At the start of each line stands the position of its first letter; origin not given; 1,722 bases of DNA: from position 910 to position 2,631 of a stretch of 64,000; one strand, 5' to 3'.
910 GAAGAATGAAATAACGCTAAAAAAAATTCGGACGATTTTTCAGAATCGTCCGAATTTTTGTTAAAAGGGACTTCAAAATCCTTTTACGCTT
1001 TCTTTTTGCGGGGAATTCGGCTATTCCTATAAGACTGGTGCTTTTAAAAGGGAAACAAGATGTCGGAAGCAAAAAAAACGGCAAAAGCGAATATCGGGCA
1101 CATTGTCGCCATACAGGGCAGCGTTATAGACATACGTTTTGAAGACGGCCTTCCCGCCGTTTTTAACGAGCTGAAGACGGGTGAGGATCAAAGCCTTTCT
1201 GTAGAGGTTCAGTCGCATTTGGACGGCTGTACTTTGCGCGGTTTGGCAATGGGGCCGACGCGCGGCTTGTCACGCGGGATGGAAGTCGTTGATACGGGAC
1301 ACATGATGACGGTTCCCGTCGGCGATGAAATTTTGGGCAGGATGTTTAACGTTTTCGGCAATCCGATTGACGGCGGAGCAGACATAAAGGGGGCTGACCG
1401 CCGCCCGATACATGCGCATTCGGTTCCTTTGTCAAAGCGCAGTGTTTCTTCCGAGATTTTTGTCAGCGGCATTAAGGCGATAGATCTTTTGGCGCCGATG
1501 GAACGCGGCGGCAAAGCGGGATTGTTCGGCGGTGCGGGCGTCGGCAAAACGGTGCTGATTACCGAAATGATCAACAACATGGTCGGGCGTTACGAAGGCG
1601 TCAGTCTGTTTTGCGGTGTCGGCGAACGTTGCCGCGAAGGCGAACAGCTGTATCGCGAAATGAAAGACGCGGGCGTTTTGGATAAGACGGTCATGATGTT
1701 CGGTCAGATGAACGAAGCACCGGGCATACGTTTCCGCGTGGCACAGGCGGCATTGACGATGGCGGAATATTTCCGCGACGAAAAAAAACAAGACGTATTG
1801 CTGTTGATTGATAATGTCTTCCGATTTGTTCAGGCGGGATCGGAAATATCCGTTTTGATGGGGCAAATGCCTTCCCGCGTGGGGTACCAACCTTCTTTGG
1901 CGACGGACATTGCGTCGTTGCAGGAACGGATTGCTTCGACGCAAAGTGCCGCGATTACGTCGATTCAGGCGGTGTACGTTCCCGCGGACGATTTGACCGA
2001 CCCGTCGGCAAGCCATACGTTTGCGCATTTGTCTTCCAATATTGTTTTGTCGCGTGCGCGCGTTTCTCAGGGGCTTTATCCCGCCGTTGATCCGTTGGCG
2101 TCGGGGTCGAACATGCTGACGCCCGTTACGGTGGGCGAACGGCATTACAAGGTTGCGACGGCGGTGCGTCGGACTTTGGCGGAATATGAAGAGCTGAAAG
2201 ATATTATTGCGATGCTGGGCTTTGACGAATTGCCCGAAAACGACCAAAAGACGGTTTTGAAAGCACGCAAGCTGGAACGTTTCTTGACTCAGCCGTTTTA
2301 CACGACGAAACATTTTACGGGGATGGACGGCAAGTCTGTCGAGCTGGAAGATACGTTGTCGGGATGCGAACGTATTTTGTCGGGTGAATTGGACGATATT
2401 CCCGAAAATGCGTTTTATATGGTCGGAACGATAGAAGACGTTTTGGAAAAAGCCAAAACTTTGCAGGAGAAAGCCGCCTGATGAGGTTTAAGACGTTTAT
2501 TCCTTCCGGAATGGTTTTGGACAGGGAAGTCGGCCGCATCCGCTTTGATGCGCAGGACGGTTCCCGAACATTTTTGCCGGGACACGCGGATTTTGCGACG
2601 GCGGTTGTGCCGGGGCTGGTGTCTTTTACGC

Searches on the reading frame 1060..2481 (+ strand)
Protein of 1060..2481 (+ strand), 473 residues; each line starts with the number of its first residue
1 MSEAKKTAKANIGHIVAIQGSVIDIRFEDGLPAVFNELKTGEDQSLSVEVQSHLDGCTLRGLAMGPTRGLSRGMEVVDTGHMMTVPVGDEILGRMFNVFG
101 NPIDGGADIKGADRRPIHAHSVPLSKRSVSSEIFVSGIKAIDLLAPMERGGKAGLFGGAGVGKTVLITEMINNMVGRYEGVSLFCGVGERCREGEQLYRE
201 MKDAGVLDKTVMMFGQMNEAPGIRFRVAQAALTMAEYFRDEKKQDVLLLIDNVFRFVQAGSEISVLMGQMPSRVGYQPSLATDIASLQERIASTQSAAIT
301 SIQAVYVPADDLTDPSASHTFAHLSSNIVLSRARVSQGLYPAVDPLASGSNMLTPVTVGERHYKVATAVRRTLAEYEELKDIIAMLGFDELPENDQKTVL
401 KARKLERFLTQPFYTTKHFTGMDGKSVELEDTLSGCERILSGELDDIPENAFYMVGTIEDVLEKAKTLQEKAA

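Call 96: find_encoding_contigs(protein=window:1060-2481:+, flank=10000, max_places=1)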
Protein window:1060-2481:+ (473 aa): 24 contigs read that carry it; 1 place shown.
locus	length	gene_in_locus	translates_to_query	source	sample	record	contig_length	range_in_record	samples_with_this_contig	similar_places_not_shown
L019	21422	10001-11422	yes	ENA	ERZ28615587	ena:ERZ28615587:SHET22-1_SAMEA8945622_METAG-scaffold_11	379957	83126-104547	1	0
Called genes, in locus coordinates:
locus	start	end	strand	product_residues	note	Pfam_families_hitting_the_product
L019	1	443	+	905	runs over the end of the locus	PF00690:Cation_ATPase_N, PF00122:E1-E2_ATPase, PF00702:Hydrolase, PF13246:Cation_ATPase, PF00689:Cation_ATPase_C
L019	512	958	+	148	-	-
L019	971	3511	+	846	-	PF11791:Aconitase_B_N, PF06434:Aconitase_2_N, PF00330:Aconitase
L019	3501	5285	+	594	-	PF03971:IDH, PF00180:Iso_dh (weak)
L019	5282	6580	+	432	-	PF00285:Citrate_synt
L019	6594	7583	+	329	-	PF02661:Fic, PF13411:MerR_1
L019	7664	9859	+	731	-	PF05673:DUF815 (faint), PF13191:AAA_16 (faint), PF00004:AAA (weak), PF17871:AAA_lid_9, PF00004:AAA (weak), PF07724:AAA_2, PF07728:AAA_5, PF10431:ClpB_D2-small, +2 more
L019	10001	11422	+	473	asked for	PF02874:ATP-synt_ab_N, PF00006:ATP-synt_ab, PF22919:ATP-synt_VA_C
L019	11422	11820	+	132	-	PF02823:ATP-synt_DE_N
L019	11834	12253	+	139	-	PF09527:ATPase_gene1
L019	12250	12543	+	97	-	PF12966:AtpR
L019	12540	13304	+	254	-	PF00119:ATP-synt_A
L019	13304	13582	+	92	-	PF00137:ATP-synt_C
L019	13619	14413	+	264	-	PF00430:ATP-synt_B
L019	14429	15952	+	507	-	PF02874:ATP-synt_ab_N, PF00006:ATP-synt_ab, PF00306:ATP-synt_ab_C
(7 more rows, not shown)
